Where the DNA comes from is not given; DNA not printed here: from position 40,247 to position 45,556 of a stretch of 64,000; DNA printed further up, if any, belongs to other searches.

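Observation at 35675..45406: Tandem giant paralogous adhesin-like proteins (1,535 and ~1,667 aa) with type-B T9SS sorting domains and ~10 internal Ig/PKD-like modules each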

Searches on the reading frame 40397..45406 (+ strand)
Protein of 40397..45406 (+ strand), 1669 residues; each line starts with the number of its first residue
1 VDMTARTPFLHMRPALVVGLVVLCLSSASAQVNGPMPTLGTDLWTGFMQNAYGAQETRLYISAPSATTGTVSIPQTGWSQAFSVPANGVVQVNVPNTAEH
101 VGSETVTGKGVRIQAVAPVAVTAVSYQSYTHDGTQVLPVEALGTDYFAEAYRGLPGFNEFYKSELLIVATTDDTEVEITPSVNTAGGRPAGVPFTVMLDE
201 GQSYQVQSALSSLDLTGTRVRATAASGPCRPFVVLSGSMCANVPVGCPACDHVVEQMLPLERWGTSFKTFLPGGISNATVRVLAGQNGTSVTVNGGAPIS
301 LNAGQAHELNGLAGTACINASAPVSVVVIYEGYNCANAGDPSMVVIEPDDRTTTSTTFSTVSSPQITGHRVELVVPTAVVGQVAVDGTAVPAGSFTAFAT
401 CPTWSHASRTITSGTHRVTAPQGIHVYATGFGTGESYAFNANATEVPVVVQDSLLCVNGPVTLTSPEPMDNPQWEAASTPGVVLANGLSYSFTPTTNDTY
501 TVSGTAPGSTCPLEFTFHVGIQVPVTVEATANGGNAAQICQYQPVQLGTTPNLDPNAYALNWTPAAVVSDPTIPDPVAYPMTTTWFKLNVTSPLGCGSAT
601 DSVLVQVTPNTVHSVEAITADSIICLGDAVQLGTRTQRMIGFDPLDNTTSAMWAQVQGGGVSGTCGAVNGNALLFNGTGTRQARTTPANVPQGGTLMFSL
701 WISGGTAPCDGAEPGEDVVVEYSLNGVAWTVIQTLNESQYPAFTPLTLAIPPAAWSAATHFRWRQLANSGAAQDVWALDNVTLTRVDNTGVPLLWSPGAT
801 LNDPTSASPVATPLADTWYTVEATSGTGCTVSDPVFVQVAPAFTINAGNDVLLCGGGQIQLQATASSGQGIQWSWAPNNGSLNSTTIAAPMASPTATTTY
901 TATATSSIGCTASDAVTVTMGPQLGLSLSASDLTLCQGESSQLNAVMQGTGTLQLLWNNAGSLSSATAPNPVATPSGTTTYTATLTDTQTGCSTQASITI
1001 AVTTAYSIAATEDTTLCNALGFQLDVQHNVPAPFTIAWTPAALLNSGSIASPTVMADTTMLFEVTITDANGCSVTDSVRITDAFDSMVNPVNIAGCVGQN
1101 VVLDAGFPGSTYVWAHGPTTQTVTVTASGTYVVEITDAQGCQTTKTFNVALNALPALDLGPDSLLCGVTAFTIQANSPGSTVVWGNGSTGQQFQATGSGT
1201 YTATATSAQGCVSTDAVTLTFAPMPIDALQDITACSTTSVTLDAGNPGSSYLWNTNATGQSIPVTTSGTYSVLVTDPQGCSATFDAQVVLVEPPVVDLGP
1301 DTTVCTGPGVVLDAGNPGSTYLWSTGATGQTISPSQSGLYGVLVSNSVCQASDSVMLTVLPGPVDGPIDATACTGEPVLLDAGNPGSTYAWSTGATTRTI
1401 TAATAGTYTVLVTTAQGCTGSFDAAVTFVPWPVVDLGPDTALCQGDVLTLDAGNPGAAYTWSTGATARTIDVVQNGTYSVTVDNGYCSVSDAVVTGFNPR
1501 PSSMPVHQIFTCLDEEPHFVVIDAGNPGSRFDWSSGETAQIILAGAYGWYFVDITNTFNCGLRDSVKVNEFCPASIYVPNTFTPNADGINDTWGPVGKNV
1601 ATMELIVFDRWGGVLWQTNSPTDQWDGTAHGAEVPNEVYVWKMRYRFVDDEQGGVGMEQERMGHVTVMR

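Call 5: search_protein_families(library=pfam, proteins=[window:40397-45406:+], max_evalue=0.01)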
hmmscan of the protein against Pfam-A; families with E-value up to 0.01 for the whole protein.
window:40397-45406:+ (1669 aa): 5 families
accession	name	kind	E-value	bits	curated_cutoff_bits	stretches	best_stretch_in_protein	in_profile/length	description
PF17517.7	IgGFc_binding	-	4e-59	200.7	25.6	1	132-430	1-297/297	IgGFc binding protein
PF21471.3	Reelin_subrepeat-B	-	1.3e-25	90.1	27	1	658-783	1-126/127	Reelin subrepeat B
PF19081.6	Ig_7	-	1.3e-15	57.9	27.3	1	849-920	8-82/84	Ig-like domain CHU_C associated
PF13585.12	CHU_C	-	4e-13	49.7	27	1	1577-1645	2-72/86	CHU_C Type IX secretion signal domain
PF13895.12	Ig_2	-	0.0016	19.1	27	0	856-919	14-78/79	Immunoglobulin domain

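Call 6: search_protein_families(library=ncbifam, proteins=[window:40397-45406:+], max_evalue=0.01)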
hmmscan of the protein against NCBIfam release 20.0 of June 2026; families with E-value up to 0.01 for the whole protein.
window:40397-45406:+ (1669 aa): 1 family
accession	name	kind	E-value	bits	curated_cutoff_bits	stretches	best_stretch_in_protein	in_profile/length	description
TIGR04131.1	Bac_Flav_CTERM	domain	6.2e-16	58.3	35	1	1577-1648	2-74/85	T9SS type B sorting domain-containing protein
